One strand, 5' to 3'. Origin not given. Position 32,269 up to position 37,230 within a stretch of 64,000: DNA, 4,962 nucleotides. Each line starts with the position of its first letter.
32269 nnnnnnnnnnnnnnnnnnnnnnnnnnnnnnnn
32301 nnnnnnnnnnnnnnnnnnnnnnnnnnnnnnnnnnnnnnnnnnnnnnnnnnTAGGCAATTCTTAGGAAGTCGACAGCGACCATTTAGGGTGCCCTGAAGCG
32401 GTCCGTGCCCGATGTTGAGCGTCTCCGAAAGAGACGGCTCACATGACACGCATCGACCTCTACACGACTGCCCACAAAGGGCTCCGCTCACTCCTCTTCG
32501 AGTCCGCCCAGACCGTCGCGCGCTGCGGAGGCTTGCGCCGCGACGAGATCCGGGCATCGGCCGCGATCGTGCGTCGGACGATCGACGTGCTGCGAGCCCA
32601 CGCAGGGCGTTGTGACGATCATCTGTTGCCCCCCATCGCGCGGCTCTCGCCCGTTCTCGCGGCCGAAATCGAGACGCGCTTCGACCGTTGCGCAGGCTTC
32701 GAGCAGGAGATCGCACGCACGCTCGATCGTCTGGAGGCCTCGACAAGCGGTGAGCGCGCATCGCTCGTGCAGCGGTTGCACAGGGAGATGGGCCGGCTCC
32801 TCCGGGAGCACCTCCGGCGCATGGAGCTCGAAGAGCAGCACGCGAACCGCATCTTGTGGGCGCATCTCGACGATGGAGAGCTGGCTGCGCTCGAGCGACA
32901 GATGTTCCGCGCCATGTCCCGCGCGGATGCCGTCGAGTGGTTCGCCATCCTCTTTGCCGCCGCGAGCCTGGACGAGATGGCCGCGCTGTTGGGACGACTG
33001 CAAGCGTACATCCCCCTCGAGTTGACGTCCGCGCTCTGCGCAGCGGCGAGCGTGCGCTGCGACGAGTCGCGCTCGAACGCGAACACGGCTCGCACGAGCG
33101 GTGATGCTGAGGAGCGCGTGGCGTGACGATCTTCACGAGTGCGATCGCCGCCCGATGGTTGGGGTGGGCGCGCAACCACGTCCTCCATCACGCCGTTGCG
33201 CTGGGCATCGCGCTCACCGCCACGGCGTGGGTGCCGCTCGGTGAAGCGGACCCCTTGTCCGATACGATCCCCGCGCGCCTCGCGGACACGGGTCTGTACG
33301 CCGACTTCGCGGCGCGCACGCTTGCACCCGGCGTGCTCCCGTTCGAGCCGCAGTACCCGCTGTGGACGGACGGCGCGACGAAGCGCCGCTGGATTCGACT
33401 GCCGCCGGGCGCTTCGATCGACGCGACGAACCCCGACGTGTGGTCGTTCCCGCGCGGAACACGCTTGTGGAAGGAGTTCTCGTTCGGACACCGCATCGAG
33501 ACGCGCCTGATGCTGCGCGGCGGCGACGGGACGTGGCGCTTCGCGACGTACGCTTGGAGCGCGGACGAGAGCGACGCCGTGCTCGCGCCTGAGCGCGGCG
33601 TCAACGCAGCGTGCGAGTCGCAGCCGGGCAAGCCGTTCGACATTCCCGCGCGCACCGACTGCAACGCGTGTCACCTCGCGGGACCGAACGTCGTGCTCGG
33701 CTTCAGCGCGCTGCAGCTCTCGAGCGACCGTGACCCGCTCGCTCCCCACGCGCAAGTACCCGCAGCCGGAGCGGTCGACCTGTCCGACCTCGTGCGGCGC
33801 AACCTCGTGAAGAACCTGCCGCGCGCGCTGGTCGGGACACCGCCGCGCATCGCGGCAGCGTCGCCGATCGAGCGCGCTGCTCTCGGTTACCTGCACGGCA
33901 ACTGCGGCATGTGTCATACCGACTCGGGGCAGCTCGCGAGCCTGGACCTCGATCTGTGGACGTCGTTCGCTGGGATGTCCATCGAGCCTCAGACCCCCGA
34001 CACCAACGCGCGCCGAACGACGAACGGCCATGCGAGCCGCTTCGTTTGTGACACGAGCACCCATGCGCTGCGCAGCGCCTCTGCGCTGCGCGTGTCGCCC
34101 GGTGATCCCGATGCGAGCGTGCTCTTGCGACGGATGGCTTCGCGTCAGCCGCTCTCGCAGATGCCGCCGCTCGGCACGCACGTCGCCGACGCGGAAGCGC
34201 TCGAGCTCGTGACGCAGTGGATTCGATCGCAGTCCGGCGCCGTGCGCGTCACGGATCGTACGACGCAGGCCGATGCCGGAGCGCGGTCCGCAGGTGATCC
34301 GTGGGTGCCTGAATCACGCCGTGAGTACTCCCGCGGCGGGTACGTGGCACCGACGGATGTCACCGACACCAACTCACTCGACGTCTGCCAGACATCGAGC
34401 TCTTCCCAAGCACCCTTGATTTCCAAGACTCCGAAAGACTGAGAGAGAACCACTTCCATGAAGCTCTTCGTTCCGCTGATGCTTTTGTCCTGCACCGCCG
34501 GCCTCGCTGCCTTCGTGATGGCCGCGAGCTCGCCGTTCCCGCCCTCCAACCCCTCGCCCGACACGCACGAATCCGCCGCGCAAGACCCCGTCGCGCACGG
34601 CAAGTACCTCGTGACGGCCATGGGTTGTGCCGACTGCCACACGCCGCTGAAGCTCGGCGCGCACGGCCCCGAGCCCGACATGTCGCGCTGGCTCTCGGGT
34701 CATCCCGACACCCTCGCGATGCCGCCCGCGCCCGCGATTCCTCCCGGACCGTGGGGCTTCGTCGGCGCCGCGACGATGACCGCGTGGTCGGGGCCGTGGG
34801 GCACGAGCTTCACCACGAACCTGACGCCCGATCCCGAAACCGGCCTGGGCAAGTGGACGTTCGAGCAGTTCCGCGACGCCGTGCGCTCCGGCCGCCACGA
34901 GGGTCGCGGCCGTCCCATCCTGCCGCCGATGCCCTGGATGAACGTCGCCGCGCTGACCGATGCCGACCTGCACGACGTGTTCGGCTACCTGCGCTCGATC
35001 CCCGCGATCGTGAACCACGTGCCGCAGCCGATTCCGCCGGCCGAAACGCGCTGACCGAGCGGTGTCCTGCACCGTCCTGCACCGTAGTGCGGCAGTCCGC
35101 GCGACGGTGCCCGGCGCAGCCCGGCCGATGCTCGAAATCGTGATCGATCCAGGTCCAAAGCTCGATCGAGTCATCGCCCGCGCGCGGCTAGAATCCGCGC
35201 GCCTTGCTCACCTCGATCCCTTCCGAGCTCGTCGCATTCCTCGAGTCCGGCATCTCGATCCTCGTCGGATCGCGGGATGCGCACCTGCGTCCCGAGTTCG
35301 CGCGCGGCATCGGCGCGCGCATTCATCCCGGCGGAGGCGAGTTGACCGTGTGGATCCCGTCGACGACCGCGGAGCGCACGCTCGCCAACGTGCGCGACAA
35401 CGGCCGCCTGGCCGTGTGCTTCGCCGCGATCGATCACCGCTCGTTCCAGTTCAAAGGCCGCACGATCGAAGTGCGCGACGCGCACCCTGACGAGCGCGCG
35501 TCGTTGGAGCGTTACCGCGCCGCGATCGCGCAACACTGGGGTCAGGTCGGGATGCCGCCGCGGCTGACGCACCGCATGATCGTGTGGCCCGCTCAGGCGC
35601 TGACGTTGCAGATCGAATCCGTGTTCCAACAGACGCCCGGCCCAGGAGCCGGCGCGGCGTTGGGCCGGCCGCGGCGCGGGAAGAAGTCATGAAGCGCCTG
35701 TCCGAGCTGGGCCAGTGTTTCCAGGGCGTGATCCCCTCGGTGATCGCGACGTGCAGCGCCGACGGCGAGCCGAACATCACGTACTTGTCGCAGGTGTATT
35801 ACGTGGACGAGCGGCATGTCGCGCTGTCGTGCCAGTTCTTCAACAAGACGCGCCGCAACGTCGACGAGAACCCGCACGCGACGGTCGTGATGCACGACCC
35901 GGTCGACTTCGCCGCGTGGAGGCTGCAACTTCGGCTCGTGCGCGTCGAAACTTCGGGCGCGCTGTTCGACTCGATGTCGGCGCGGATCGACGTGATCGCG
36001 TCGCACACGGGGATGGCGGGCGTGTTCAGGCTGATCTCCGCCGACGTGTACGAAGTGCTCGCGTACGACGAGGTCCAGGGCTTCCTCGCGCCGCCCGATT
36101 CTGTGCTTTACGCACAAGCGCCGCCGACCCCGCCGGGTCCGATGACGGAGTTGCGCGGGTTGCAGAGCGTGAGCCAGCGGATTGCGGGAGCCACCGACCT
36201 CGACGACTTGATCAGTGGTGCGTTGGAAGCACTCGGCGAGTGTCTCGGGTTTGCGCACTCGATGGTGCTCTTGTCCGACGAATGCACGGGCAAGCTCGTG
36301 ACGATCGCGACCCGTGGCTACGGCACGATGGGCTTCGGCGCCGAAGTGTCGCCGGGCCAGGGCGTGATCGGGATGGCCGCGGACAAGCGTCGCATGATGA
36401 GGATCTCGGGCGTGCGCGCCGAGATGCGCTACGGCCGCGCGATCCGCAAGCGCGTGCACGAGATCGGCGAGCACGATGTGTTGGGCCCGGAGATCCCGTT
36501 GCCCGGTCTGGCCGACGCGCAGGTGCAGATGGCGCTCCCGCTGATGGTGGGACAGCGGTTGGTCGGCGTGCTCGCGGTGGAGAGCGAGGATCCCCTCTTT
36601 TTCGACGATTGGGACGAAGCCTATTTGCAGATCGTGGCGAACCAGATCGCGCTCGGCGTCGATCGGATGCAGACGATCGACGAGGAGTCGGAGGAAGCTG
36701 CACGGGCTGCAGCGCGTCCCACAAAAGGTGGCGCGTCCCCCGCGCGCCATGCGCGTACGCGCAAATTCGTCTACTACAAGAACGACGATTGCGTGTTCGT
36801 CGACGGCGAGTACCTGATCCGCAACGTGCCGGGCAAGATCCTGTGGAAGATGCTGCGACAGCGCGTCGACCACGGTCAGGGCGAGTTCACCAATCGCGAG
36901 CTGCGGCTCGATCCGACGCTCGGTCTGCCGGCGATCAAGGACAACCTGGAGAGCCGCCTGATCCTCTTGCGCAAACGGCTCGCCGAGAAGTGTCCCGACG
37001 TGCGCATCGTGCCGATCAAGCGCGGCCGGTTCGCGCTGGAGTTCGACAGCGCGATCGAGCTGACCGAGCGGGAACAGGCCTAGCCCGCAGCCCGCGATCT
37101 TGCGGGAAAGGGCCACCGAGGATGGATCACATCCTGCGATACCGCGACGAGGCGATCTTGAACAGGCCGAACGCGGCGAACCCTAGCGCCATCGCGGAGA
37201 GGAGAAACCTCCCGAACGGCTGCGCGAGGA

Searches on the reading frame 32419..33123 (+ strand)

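Call 64: search_protein_families(library=pfam, proteins=[window:32419-33123:+], max_evalue=0.001)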
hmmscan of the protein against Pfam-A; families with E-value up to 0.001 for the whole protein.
window:32419-33123:+ (235 aa): 1 family
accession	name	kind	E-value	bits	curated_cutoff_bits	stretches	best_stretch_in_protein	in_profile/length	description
PF01814.28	Hemerythrin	-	2.7e-07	31.5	25.3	1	12-136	3-120/127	Hemerythrin HHE cation binding domain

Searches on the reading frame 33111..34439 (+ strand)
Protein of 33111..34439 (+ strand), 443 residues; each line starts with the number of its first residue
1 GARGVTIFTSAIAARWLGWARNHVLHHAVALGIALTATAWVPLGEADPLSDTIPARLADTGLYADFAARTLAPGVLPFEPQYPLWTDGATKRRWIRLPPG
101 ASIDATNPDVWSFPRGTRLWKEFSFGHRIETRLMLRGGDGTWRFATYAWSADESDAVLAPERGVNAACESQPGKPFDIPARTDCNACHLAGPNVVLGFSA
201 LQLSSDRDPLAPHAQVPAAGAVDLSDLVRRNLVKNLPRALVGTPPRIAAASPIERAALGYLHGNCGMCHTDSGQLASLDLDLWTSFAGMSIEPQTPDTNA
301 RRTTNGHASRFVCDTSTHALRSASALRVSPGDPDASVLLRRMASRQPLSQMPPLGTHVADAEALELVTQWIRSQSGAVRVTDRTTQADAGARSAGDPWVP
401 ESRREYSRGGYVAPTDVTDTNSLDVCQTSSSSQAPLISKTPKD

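Call 64: search_protein_families(library=pfam, proteins=[window:33111-34439:+], max_evalue=0.001)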
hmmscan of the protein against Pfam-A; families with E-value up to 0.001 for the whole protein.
window:33111-34439:+ (443 aa): 1 family
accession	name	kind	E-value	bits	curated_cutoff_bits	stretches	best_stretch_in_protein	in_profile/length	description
PF07635.16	PSCyt1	-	3.2e-06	28.1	22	0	323-354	27-58/59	Planctomycete cytochrome C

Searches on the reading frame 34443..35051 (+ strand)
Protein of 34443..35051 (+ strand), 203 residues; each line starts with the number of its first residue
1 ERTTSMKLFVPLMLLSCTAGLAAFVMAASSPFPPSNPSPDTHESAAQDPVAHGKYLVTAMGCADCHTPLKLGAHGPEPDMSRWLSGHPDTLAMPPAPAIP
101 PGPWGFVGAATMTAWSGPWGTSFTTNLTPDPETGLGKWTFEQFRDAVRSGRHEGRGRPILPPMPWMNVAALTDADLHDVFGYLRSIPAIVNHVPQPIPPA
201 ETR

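Call 64: search_protein_families(library=pfam, proteins=[window:34443-35051:+], max_evalue=0.001)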
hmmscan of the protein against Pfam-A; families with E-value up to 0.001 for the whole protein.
window:34443-35051:+ (203 aa): 1 family
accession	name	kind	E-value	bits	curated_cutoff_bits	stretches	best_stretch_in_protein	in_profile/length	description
PF00034.26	Cytochrom_C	-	1.7e-06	29.7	21.3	1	50-186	1-89/90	Cytochrome c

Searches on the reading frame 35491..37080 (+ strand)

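Call 64: search_protein_families(library=pfam, proteins=[window:35491-37080:+], max_evalue=0.001)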
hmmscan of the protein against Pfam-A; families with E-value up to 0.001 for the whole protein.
window:35491-37080:+ (530 aa): 4 families
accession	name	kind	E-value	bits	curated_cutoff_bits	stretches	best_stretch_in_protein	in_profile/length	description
PF13185.12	GAF_2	-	1.1e-14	55.2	28.6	1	234-390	1-135/136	GAF domain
PF01590.32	GAF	-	5.9e-12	46.7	22.4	1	236-388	1-131/133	GAF domain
PF01243.27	PNPOx_N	-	6e-10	40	28.1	1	83-162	15-85/120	Pyridoxamine 5'-phosphate oxidase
PF13492.12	GAF_3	-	4.1e-08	34.1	27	1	237-392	2-129/129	GAF domain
